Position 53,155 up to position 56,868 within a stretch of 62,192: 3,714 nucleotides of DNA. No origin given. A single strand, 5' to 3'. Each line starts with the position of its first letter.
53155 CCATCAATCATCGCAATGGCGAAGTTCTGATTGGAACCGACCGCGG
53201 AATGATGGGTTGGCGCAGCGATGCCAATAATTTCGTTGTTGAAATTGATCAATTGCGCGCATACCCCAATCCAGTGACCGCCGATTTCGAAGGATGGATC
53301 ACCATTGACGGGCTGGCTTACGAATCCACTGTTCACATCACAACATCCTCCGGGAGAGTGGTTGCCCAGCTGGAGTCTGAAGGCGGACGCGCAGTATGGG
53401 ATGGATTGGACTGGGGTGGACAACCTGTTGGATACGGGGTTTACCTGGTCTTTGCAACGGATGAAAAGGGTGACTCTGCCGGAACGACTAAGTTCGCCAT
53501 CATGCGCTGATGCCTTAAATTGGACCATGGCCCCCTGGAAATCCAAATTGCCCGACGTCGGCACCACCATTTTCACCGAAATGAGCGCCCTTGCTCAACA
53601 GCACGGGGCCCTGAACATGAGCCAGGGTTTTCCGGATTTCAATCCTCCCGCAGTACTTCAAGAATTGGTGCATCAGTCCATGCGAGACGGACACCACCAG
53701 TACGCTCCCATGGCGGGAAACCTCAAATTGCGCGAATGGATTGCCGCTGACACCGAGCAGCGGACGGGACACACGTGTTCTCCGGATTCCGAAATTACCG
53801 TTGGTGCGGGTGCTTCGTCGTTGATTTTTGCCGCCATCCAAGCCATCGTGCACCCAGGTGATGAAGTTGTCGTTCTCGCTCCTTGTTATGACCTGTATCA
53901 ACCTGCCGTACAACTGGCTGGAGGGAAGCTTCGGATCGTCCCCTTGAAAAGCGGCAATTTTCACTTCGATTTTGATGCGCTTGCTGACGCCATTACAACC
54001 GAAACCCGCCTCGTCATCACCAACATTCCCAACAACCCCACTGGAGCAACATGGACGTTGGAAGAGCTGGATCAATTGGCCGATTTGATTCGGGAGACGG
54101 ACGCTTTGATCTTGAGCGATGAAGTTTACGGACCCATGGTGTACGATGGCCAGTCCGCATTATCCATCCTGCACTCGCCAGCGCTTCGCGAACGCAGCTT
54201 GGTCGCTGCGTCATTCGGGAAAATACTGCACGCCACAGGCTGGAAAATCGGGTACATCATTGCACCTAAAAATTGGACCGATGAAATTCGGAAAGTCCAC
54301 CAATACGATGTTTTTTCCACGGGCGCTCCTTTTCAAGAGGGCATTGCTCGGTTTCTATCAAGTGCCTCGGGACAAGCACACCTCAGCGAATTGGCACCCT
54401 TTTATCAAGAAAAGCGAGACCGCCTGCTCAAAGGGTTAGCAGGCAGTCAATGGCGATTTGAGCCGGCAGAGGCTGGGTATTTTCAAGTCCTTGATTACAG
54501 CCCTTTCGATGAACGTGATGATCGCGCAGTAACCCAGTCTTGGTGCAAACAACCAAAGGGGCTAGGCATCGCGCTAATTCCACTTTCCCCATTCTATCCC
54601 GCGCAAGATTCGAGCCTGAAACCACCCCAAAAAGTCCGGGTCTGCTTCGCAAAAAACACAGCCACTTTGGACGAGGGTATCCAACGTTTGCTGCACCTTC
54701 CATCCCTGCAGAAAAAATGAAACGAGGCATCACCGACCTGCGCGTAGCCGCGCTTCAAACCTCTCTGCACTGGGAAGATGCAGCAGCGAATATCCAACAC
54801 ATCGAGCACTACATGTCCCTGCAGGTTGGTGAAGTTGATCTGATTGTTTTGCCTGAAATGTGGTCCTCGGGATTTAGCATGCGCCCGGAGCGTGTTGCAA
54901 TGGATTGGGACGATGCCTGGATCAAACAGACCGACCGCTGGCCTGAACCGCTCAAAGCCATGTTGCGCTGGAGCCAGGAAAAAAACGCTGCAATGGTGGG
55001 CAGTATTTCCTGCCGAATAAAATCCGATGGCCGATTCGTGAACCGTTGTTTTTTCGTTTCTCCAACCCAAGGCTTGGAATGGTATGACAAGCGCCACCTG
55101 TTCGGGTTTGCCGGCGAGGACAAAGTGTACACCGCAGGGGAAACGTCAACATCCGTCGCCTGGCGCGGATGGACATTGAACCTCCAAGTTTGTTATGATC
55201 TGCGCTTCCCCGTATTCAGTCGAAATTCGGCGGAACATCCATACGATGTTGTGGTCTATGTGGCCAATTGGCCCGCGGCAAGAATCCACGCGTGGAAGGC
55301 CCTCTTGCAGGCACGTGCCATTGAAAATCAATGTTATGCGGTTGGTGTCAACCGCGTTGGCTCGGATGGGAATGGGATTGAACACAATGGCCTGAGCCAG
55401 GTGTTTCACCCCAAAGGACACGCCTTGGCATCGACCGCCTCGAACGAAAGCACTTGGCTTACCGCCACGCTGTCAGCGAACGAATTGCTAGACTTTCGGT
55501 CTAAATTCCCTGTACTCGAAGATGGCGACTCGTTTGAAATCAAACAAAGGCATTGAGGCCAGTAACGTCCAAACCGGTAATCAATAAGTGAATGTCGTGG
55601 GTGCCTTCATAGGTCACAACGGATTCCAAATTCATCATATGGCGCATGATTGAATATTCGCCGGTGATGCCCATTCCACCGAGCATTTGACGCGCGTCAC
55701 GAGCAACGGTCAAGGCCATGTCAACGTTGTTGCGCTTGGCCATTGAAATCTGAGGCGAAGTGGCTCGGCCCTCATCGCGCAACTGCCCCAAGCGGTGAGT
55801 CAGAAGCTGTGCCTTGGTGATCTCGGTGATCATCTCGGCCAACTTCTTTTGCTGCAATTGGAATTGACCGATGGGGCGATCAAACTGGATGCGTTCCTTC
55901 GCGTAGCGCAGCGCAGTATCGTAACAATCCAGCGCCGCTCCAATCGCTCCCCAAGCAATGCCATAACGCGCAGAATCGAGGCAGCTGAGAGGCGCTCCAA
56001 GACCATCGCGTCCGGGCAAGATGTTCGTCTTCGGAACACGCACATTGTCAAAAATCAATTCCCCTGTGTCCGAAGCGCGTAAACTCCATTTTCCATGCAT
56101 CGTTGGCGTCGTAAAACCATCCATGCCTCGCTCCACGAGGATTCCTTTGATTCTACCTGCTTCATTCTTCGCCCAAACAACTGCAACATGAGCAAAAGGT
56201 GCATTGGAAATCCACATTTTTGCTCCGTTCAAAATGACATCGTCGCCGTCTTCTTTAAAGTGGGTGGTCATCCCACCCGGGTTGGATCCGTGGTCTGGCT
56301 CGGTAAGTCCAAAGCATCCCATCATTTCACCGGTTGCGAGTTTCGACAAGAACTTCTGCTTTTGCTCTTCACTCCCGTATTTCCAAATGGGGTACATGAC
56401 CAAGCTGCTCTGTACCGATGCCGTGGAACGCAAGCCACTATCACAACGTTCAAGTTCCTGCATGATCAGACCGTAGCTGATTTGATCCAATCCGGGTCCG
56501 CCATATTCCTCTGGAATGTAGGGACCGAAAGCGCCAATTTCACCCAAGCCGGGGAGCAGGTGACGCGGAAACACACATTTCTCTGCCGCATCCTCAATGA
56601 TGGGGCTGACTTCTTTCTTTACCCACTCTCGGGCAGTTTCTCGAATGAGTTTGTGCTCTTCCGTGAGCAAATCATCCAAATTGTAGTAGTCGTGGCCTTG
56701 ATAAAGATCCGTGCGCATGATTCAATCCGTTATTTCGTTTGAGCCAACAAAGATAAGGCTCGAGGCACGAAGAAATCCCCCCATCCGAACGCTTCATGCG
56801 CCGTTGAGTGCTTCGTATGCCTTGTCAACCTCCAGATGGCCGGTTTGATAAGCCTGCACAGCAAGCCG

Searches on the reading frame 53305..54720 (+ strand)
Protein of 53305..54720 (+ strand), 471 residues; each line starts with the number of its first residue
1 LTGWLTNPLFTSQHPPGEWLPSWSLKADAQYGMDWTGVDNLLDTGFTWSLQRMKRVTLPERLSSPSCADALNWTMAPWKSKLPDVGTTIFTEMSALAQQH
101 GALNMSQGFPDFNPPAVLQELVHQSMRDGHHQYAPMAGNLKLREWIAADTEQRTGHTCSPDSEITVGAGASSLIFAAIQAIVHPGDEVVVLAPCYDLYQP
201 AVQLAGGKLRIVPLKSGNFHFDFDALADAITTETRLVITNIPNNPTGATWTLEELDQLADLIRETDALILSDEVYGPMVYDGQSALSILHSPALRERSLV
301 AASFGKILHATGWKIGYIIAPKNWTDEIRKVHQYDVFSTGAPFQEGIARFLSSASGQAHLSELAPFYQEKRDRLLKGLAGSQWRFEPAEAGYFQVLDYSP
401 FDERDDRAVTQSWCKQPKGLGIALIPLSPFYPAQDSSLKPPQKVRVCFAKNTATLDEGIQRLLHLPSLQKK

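Call 79: search_protein_families(library=pfam, proteins=[window:53305-54720:+], max_evalue=0.00001)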
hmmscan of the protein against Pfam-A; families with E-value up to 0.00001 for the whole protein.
window:53305-54720:+ (471 aa): 1 family
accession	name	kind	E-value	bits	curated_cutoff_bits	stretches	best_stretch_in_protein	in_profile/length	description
PF00155.27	Aminotran_1_2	-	3.1e-54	185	19.7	1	103-462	4-361/361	Aminotransferase class I and II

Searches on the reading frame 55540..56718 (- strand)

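Call 79: search_protein_families(library=pfam, proteins=[window:55540-56718:-], max_evalue=0.00001)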
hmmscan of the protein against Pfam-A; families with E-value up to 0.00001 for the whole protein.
window:55540-56718:- (392 aa): 4 families
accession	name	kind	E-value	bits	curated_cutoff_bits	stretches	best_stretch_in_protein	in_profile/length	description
PF02771.21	Acyl-CoA_dh_N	-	4.2e-38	130.6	22.9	1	19-131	1-113/113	Acyl-CoA dehydrogenase, N-terminal domain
PF00441.29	Acyl-CoA_dh_1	-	8.3e-34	117.3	22.4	1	238-380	2-144/150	Acyl-CoA dehydrogenase, C-terminal domain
PF02770.24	Acyl-CoA_dh_M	-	4.2e-23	81.8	33.3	1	135-226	1-97/97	Acyl-CoA dehydrogenase, middle domain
PF08028.16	Acyl-CoA_dh_2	-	1.4e-08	35.6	22.7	1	253-371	2-130/134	Acyl-CoA dehydrogenase, C-terminal domain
